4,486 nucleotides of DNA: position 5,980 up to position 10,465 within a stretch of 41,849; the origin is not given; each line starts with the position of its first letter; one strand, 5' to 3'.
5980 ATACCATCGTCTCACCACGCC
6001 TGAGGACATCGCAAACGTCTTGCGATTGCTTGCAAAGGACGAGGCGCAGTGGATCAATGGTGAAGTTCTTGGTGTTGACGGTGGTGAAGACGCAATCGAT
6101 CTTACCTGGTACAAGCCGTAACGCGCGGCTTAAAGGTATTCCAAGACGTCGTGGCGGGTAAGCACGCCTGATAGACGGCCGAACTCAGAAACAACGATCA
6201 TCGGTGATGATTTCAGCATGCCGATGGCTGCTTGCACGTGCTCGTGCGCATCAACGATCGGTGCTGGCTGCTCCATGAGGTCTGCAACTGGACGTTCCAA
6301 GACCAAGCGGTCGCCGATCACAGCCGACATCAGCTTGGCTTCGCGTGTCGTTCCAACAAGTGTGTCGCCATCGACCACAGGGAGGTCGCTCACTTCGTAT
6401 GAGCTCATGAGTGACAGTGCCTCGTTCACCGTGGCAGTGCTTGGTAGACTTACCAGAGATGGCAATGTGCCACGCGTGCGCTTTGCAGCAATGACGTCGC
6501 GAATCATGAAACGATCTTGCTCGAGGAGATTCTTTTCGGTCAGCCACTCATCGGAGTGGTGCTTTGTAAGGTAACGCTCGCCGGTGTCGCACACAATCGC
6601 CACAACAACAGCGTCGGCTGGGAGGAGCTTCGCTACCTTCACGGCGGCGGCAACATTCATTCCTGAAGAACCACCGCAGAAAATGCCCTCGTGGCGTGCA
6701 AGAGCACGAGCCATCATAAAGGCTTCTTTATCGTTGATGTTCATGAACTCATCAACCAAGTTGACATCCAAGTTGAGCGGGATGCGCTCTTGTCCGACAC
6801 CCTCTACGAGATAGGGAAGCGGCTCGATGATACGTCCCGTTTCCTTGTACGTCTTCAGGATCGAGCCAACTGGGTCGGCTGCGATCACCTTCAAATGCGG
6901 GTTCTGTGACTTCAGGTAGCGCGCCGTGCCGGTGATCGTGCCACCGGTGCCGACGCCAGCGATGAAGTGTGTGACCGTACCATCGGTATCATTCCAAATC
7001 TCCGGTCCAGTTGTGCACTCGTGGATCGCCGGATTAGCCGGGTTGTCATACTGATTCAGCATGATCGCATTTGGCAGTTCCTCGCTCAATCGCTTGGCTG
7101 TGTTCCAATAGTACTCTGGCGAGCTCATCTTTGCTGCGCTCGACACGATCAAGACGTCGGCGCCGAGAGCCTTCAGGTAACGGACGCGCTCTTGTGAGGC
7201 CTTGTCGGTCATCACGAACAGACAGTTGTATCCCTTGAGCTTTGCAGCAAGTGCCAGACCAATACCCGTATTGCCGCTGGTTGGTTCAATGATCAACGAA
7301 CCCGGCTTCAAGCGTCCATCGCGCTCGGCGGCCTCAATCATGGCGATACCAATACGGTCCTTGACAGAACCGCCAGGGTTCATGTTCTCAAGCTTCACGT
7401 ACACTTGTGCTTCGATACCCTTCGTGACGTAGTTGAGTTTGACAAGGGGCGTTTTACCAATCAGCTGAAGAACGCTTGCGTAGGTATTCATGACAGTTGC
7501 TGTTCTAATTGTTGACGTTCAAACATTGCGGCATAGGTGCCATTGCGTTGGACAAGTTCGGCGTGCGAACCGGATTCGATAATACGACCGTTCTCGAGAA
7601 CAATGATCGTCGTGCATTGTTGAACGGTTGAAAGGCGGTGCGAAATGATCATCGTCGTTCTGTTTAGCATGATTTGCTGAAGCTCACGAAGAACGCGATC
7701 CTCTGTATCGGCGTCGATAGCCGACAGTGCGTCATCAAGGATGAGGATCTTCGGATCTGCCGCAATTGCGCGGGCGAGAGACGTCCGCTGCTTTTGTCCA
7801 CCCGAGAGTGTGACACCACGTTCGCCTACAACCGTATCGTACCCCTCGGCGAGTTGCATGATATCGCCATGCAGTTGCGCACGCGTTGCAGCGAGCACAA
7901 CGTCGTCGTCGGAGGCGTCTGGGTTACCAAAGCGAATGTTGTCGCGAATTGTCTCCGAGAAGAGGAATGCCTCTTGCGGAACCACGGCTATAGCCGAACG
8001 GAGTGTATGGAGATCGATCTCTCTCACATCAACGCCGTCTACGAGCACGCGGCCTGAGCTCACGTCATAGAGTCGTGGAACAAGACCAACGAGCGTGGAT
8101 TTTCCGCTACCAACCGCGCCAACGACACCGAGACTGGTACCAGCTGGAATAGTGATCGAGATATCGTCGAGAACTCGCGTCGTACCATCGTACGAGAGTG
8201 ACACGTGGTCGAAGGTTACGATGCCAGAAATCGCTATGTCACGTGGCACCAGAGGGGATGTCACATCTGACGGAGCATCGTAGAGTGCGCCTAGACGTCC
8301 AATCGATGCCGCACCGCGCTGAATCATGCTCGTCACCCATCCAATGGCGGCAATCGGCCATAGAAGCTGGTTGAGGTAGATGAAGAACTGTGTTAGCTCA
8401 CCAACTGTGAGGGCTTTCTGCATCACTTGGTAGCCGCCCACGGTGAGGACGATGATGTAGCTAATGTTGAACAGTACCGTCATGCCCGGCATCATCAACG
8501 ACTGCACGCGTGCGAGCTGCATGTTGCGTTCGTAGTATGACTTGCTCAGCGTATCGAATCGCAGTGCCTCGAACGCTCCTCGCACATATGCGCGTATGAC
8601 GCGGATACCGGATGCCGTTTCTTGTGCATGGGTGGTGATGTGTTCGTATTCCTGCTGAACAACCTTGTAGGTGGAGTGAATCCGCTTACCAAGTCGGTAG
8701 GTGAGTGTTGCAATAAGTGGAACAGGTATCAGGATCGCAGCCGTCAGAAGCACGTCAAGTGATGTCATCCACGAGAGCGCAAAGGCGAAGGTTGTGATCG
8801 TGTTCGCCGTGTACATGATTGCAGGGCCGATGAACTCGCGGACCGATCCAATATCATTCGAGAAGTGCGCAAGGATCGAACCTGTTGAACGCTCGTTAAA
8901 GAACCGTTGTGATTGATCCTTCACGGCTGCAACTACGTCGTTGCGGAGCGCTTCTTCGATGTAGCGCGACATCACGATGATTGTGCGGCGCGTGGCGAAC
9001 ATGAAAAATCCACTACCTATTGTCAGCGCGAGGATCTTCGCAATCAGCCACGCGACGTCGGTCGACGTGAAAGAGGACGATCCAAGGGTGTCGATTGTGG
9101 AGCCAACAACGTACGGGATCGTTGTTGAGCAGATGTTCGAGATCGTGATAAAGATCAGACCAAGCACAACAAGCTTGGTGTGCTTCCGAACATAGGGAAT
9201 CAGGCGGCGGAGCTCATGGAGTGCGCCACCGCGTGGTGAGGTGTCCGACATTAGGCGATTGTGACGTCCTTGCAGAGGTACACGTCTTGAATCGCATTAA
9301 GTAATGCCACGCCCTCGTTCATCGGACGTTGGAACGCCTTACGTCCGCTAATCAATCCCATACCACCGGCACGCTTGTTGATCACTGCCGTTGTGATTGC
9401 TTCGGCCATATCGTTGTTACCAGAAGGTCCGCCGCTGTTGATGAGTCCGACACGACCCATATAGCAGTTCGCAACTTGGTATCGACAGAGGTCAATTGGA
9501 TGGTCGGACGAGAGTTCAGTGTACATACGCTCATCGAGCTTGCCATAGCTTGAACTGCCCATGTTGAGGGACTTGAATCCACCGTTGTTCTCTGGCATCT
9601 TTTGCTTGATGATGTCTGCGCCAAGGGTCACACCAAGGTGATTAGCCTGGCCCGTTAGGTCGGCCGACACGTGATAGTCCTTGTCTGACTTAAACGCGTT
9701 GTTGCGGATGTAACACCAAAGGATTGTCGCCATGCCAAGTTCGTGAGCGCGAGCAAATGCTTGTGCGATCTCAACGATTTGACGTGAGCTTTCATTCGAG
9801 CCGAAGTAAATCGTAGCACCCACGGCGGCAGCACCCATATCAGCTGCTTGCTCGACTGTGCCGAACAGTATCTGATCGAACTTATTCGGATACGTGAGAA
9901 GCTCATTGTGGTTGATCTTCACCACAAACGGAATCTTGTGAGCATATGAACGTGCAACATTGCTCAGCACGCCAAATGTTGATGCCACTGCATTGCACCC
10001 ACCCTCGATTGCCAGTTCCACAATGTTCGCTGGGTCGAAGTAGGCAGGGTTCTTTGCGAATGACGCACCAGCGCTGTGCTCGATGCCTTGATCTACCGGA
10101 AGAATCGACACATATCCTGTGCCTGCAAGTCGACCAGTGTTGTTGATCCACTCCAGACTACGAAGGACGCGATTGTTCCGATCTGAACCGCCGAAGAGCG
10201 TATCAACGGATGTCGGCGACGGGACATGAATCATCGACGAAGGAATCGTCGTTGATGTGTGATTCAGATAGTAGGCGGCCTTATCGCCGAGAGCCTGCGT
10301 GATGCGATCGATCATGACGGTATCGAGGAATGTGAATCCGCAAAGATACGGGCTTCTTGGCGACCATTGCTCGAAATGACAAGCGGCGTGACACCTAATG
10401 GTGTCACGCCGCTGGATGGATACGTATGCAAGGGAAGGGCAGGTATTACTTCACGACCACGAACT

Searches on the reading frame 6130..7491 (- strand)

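Call 14: search_protein_families(library=pfam, proteins=[window:6130-7491:-], max_evalue=0.001)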
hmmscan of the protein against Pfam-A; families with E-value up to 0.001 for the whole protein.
window:6130-7491:- (453 aa): 2 families
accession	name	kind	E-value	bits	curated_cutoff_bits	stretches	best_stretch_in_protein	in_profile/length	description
PF00291.31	PALP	-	4.7e-77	259.7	35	1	8-302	2-295/295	Pyridoxal-phosphate dependent enzyme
PF00571.33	CBS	-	1.8e-15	57.4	24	2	402-453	1-55/57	CBS domain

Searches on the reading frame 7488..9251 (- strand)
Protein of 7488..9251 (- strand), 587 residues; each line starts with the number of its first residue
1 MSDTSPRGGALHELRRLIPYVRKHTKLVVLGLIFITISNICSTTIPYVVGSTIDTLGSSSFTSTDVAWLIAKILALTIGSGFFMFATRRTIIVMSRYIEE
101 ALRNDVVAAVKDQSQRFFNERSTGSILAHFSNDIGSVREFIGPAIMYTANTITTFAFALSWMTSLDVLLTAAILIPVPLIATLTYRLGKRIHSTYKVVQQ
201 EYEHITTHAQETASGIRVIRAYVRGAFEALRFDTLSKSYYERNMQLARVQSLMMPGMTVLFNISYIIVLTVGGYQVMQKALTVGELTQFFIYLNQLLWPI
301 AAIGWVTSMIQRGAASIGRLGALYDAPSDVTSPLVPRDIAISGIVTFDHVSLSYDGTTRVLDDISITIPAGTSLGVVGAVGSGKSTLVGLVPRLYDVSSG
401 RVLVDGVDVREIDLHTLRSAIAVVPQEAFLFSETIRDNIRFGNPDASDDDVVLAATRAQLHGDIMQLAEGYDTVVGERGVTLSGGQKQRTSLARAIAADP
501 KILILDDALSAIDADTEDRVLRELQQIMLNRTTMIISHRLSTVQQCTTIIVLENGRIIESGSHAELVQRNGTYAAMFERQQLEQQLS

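Call 14: search_protein_families(library=pfam, proteins=[window:7488-9251:-], max_evalue=0.001)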
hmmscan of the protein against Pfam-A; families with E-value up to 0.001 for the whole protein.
window:7488-9251:- (587 aa): 3 families
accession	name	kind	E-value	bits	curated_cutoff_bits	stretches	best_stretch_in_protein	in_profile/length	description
PF00664.28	ABC_membrane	-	1.8e-44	153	28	1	29-299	2-273/274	ABC transporter transmembrane region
PF00005.33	ABC_tran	-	6e-28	98.6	25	1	361-509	1-136/137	ABC transporter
PF02463.25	SMC_N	-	0.00039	20.3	40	0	402-551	111-210/220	RecF/RecN/SMC N terminal domain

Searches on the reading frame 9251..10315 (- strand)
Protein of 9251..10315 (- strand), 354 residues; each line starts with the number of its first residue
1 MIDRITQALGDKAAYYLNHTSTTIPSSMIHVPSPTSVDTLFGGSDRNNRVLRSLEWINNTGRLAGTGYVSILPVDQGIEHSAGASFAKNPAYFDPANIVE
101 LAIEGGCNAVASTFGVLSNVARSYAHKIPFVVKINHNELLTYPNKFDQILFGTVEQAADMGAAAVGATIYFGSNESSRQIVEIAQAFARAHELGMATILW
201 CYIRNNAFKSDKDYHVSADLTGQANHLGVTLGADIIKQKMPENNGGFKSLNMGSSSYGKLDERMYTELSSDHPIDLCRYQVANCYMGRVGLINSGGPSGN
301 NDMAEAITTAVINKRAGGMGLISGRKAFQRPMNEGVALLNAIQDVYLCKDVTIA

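Call 14: search_protein_families(library=pfam, proteins=[window:9251-10315:-], max_evalue=0.001)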
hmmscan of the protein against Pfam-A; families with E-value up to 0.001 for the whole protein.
window:9251-10315:- (354 aa): 1 family
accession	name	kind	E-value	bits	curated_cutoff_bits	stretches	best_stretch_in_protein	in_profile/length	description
PF01791.15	DeoC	-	4.5e-64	216.7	23.8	1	70-330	2-229/229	DeoC/LacD family aldolase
